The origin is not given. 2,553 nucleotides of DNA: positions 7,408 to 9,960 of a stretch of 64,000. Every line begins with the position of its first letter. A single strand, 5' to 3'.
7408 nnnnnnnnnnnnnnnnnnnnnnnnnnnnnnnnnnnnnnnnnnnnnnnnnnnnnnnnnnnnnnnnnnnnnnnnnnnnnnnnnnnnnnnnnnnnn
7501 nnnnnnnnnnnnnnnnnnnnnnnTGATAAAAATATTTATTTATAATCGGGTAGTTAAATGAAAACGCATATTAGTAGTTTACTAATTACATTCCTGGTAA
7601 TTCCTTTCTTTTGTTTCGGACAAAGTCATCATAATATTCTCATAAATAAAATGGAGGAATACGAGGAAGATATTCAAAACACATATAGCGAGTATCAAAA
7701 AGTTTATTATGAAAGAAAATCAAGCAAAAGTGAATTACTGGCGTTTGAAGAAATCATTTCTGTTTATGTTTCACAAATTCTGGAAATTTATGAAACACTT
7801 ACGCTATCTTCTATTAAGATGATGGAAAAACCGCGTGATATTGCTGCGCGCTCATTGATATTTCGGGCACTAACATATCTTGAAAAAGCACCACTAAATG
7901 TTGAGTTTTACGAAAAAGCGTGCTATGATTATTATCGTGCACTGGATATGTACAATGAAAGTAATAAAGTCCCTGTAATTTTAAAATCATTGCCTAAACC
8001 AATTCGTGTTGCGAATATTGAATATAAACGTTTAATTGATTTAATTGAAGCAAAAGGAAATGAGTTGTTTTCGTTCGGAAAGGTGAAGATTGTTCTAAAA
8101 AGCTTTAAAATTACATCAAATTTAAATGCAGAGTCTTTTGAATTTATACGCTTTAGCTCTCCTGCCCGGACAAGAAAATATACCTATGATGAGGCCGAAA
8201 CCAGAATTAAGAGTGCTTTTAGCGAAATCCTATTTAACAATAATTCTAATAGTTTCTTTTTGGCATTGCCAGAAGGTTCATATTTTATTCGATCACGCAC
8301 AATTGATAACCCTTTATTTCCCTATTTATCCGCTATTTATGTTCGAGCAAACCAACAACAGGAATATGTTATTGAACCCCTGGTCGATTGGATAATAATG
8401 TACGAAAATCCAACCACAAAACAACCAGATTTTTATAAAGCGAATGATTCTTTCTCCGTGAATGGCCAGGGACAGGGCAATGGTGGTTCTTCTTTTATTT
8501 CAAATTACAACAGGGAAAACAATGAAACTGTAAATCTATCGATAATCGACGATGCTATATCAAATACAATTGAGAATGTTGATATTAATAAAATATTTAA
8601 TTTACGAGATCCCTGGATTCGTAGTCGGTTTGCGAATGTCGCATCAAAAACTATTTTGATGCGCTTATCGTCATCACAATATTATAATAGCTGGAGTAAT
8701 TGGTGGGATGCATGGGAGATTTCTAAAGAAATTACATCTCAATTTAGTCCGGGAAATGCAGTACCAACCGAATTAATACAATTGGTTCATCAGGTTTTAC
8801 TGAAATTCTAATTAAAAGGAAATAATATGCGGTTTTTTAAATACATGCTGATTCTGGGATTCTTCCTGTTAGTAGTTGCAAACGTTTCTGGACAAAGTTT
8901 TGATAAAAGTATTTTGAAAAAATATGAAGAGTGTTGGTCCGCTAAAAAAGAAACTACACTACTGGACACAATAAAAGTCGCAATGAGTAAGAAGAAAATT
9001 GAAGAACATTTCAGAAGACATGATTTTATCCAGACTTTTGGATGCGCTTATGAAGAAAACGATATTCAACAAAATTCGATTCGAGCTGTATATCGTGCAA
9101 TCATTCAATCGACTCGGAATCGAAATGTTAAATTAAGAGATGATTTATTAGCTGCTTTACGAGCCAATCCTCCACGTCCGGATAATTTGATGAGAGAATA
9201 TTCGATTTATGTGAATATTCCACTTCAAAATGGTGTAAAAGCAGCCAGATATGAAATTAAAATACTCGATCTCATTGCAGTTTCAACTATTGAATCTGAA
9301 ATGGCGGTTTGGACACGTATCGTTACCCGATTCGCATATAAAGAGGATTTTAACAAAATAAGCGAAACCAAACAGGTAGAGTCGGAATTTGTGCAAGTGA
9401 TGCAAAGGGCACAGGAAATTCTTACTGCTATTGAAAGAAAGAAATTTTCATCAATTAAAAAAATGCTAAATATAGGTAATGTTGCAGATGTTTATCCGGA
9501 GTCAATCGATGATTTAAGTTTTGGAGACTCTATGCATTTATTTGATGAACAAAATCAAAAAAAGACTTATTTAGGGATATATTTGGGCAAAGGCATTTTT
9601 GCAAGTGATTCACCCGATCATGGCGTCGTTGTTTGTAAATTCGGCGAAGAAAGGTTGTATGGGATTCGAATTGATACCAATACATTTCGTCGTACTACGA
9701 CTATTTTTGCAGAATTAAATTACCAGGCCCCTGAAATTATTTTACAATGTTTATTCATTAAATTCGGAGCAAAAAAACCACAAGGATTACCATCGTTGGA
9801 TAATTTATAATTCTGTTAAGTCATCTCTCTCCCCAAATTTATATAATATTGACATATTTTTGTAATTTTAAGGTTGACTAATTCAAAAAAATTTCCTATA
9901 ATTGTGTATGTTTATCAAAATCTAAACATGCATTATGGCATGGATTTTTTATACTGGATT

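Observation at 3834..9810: Tandem array of lineage-specific exported proteins with a nested short/long paralog architecture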

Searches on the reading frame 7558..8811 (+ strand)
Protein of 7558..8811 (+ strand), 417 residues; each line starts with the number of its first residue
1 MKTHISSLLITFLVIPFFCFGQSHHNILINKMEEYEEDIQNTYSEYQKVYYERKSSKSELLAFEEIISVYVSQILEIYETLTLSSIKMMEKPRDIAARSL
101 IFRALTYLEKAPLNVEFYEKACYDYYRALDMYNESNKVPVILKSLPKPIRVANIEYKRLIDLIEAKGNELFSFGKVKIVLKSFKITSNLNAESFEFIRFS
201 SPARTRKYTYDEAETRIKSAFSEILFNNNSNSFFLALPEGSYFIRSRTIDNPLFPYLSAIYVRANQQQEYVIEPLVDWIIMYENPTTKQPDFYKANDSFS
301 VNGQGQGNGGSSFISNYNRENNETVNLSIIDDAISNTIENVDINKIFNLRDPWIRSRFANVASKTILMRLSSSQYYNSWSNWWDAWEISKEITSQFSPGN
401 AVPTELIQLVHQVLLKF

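Call 4: search_protein_families(library=pfam, proteins=[window:7558-8811:+], max_evalue=1)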
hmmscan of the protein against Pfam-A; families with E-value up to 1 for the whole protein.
window:7558-8811:+ (417 aa): 0 families

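Call 5: search_protein_families(library=ncbifam, proteins=[window:7558-8811:+], max_evalue=1)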
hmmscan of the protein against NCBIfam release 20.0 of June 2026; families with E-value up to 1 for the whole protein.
window:7558-8811:+ (417 aa): 0 families

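Call 8: find_homologous_proteins(query=window:7558-8811:+, max_evalue=0.001)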
Query window:7558-8811:+ (417 aa): 78 proteins with E <= 0.001 among 3576 candidates.
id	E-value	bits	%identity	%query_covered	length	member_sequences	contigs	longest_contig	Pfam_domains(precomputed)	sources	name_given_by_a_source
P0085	3.5e-272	920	100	100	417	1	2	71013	-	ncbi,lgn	-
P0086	2.4e-241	819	89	100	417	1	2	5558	-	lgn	-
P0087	4.4e-237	805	87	100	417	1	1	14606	-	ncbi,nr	ncbi:hypothetical protein GF337_16150 [candidate division KSB1 bacterium]|nr:hypothetical protein [c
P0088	1.5e-178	612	69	98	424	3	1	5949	-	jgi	-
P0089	8.6e-166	570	64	99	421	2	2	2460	-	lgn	-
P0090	4.2e-147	509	59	100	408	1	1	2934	-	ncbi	-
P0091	4.0e-144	499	58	96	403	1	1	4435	-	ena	-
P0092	1.1e-139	484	56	99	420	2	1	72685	-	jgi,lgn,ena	-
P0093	5.4e-138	479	56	97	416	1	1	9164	-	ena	-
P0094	1.8e-137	477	74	72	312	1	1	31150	-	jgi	-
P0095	2.0e-136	473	53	98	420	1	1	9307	-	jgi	-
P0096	2.5e-136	473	52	99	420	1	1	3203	-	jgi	jgi:hypothetical protein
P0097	1.1e-134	468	54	98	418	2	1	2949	-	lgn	-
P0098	1.2e-134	468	52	99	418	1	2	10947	-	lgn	-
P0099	1.4e-134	467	53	98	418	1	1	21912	-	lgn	-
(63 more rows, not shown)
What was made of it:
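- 7558..8811 (+): Gene E (417 aa). Exported three-part protein: D-like helical N-domain (residues 1-171, nt 7558-8070), beta-rich middle domain (173-283, nt 8074-8406), low-complexity loop (296-314) and helical Trp-rich C-domain (313-417). 78 homologues (call 8).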

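Call 59: search_protein_families(library=pfam, alignment_id=A4, max_evalue=5)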
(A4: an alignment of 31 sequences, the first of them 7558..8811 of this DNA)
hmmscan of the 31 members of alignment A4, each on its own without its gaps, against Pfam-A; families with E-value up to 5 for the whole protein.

A. member 1, window:7558-8811:+ (417 aa): 0 families

B. families by the number of members that match (of 31 scanned): 16 families
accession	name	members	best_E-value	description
PF02463.25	SMC_N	2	0.13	RecF/RecN/SMC N terminal domain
PF10506.14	USHBP1_PDZ-bd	1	0.028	Harmonin-binding protein USHBP1, PDZ-binding domain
PF21109.2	Stonustoxin_helical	1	0.033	Stonustoxin helical domain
PF07495.19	Y_Y_Y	1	0.053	Y_Y_Y domain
PF24848.1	DUF7723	1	0.065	Family of unknown function (DUF7723)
PF22334.1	TubZ_C_2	1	0.07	Phage tubulin-like protein, C-terminal domain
PF19322.4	RKP_N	1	0.11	E3 ubiquitin-protein ligase RKP N-terminus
PF20400.3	BAR_4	1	0.11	BAR-like domain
PF22927.2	INT1_R3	1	0.11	Integrator complex subunit 1, R3 domain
PF01067.28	Calpain_III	1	0.11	Calpain large subunit, domain III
PF05961.16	Chordopox_A13L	1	0.13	Chordopoxvirus A13L protein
PF20252.3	BIG2_C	1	0.13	BIG2 C-terminal domain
PF14920.11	MTBP_C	1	0.15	MDM2-binding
PF25734.1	RelB_like_antitoxin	1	0.17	Putative antitoxin family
PF22625.2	ECR1_N_2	1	0.2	Exosome RNA binding protein RRP4 N-terminal domain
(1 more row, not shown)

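Call 66: search_protein_families(library=padloc, proteins=[window:7558-8811:+], max_evalue=1)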
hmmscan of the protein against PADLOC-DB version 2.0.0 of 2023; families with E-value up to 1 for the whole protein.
window:7558-8811:+ (417 aa): 0 families

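Call 67: search_protein_families(library=phrogs, proteins=[window:7558-8811:+], max_evalue=1)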
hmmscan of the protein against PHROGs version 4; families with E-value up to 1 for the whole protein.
window:7558-8811:+ (417 aa): 2 families
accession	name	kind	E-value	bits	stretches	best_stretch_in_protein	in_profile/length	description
phrog_10118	-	unknown function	0.096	14.1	1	136-172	16-52/73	-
phrog_37303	-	unknown function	0.35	11.7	0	20-45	21-46/66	-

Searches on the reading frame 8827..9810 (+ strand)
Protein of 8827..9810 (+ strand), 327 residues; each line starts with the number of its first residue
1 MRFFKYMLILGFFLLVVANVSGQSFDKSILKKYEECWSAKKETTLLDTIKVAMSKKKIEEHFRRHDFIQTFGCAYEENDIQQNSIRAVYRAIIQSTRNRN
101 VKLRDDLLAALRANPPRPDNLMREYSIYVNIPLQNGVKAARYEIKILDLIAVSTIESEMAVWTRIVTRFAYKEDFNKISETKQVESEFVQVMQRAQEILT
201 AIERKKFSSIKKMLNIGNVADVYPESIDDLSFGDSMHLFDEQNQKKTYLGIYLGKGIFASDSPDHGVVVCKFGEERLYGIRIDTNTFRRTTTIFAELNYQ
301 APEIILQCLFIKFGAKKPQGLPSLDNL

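Call 4: search_protein_families(library=pfam, proteins=[window:8827-9810:+], max_evalue=1)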
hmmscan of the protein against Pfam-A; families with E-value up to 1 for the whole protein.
window:8827-9810:+ (327 aa): 2 families
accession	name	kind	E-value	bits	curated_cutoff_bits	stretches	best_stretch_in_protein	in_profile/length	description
PF02965.22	Met_synt_B12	-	0.048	13.5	25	1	162-220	11-69/273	Vitamin B12 dependent methionine synthase, activation domain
PF04738.18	Lant_dehydr_N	-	0.13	10.8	28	1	88-147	362-424/649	Lantibiotic dehydratase, N terminus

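Call 5: search_protein_families(library=ncbifam, proteins=[window:8827-9810:+], max_evalue=1)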
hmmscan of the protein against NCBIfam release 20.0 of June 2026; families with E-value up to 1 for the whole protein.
window:8827-9810:+ (327 aa): 1 family
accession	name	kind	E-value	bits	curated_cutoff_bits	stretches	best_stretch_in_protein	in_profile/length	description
TIGR03788.1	marine_srt_targ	equivalog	0.02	13.3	551.65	1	189-247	432-491/629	marine proteobacterial sortase target protein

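Call 18: search_solved_structures(query=A3, max_evalue=10)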
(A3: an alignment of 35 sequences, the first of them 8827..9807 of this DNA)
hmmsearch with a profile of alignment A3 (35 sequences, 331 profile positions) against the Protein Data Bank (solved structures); distinct sequences matched with E-value up to 10: 0.
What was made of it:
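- On NlpC/P60 peptidase family (F): A profile search of PDB sequences returned no hits (call 18).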

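Call 21: find_homologous_proteins(query=window:8827-9810:+, max_evalue=0.001)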
Query window:8827-9810:+ (327 aa): 151 proteins with E <= 0.001 among 1942 candidates; the best 120 are listed.
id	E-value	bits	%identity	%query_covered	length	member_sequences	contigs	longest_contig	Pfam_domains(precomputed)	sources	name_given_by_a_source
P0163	1.7e-201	686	94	100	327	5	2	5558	-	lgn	-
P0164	1.0e-164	565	77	100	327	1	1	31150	-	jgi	-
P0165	7.3e-153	526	75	93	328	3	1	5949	-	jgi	-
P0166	8.4e-153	526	72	98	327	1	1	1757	-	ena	-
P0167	1.2e-151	522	70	100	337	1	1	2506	-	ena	-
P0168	1.6e-151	522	74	97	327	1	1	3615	-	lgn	-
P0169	2.0e-147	508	72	94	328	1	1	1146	-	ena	-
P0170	1.4e-145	502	69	98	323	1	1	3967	-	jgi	-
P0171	8.3e-133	460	67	92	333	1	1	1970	-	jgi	jgi:hypothetical protein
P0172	2.4e-130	452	67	90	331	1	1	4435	-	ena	-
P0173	4.0e-130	452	63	99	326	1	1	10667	-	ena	-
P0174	1.8e-129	449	67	91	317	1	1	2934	-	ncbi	-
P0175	1.9e-128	446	61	99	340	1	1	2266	-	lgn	-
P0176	7.3e-125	434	61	95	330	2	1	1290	-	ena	-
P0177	2.2e-124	433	62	98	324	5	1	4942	-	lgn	-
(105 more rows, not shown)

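Call 50: search_protein_representatives(alignment_id=A5)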
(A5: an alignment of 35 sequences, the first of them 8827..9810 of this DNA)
Query: 35 sequences, 330 profile positions. Proteins with E-value up to 0.001 (for the whole library): 22; up to 1e-10: 21; up to 1e-30: 13. The best 22 are listed.
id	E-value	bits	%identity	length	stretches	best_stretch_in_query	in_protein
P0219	6.2e-153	524.8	-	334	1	5-328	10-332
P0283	1.9e-126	437.8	-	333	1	5-326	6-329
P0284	1.3e-113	395.5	-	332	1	10-319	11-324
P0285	1.3e-61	224.6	-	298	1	46-325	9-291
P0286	3.4e-53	197.0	-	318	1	37-323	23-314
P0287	1.1e-51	192.0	-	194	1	140-319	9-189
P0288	5.9e-44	166.6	-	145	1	157-287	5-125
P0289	8.3e-43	162.9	-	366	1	6-317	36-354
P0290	1.2e-41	159.1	-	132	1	106-209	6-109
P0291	8.3e-38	146.4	-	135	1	194-323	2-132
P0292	1.9e-37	145.2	-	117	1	24-115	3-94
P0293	7.9e-37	143.2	-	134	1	20-116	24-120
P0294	6.8e-34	133.6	-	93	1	240-327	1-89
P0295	1.5e-29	119.3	-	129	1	27-101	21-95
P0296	1.2e-28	116.3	-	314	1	46-312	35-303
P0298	3.0e-27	111.7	-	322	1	54-320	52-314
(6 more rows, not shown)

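Call 58: search_protein_families(library=pfam, alignment_id=A5, max_evalue=5)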
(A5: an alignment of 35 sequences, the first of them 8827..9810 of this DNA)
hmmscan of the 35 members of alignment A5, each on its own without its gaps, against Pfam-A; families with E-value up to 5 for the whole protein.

A. member 1, window:8827-9810:+ (327 aa): 2 families
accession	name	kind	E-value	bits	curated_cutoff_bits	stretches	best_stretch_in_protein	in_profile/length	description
PF02965.22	Met_synt_B12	-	0.048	13.5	25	1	162-220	11-69/273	Vitamin B12 dependent methionine synthase, activation domain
PF04738.18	Lant_dehydr_N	-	0.13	10.8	28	1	88-147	362-424/649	Lantibiotic dehydratase, N terminus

B. families by the number of members that match (of 35 scanned): 22 families
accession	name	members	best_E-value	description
PF04738.18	Lant_dehydr_N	6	0.0024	Lantibiotic dehydratase, N terminus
PF02965.22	Met_synt_B12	3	0.035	Vitamin B12 dependent methionine synthase, activation domain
PF01369.25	Sec7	2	0.06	Sec7 domain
PF22838.1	COMMD8_HN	1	0.001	COMMD8, helical N-terminal domain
PF13744.12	HTH_37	1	0.012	Helix-turn-helix domain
PF18097.6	Vta1_C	1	0.029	Vta1 C-terminal domain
PF20640.2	Rrn6_HB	1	0.046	Rrn6, helical bundle domain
PF13656.11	RNA_pol_L_2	1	0.057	RNA polymerase Rpb3/Rpb11 dimerisation domain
PF08837.16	DUF1810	1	0.084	Protein of unknown function (DUF1810)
PF00644.27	PARP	1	0.087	Poly(ADP-ribose) polymerase catalytic domain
PF05136.18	Phage_portal_2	1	0.09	Phage portal protein, lambda family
PF04956.18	TrbC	1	0.094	TrbC/VIRB2 pilin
PF22333.2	Ago_PAZ_arc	1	0.097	Argonaute, PAZ domain, archaea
PF05725.18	FNIP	1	0.11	FNIP Repeat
PF23041.1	DUF7036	1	0.14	Domain of unknown function (DUF7036)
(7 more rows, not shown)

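Call 61: find_encoding_contigs(protein=P0296, flank=8000, max_places=3)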
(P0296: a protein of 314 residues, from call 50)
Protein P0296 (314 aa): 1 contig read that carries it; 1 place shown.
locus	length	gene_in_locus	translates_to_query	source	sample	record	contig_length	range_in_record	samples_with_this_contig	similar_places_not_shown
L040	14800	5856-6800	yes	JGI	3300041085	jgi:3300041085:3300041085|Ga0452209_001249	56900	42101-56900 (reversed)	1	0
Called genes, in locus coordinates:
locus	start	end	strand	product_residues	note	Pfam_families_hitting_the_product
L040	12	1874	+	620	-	PF00092:VWA, PF07705:CARDB (faint)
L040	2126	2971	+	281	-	-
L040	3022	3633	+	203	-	-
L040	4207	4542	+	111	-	-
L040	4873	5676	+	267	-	PF01582:TIR (weak), PF13676:TIR_2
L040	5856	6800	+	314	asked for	-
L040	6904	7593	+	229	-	-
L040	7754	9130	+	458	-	-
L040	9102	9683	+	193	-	-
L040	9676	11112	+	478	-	-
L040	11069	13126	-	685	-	PF02065:Melibiase, PF01055:Glyco_hydro_31_2nd (weak)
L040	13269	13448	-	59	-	-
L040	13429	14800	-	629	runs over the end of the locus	-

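Call 62: find_encoding_contigs(protein=P0298, flank=8000, max_places=3)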
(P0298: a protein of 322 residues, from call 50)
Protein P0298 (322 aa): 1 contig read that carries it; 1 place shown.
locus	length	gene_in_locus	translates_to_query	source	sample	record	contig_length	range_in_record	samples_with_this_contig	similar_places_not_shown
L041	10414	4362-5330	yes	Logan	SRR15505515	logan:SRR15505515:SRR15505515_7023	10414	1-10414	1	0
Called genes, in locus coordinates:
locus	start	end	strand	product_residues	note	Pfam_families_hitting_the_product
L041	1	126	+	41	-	?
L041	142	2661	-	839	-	PF00270:DEAD (weak), PF04851:ResIII (weak), PF06733:DEAD_2 (weak), PF13307:Helicase_C_2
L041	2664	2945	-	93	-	-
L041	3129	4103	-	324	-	PF12706:Lactamase_B_2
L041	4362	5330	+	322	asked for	-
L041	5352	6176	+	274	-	-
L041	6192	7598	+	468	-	-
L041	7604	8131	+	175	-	-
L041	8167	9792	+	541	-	-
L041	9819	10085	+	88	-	-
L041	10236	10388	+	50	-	-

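Call 66: search_protein_families(library=padloc, proteins=[window:8827-9810:+], max_evalue=1)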
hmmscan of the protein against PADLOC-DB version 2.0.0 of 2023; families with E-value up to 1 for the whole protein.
window:8827-9810:+ (327 aa): 0 families

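Call 67: search_protein_families(library=phrogs, proteins=[window:8827-9810:+], max_evalue=1)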
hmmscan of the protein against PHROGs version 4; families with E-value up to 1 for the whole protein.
window:8827-9810:+ (327 aa): 1 family
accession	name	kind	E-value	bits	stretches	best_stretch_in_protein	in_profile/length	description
phrog_11959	-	unknown function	0.33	12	1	153-215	68-131/137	-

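Call 75: list_cluster_members(proteins=[P0285, P0286, P0289, P0296, P0298, P0283, P0284])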
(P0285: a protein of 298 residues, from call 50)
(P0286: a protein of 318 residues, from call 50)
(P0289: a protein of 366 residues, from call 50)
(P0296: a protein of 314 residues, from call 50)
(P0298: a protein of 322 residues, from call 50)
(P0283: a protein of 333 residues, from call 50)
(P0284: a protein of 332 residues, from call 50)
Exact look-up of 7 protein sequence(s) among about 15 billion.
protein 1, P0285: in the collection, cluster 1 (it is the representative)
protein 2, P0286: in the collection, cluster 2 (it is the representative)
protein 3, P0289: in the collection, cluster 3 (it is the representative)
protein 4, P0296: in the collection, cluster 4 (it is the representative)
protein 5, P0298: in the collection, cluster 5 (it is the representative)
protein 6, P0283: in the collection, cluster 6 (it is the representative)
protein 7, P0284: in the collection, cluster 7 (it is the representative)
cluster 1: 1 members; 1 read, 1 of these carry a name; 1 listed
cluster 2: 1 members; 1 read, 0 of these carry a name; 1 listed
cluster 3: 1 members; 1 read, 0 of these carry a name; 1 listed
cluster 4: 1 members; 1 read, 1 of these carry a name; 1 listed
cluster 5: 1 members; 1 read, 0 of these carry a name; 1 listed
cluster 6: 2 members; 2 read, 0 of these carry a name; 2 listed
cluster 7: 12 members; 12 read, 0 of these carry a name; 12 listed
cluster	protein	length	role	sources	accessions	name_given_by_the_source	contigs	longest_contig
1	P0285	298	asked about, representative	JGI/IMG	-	hypothetical protein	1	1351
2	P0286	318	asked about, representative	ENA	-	-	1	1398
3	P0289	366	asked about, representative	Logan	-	-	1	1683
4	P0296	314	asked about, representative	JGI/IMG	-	hypothetical protein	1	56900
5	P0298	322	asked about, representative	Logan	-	-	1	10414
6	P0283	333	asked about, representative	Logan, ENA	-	-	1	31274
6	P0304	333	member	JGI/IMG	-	-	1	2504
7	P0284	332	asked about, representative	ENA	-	-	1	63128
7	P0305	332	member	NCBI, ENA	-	-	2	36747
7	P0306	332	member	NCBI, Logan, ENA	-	-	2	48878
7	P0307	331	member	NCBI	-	-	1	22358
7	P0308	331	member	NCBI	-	-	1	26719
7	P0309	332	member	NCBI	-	-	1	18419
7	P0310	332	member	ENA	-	-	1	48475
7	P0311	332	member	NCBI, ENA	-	-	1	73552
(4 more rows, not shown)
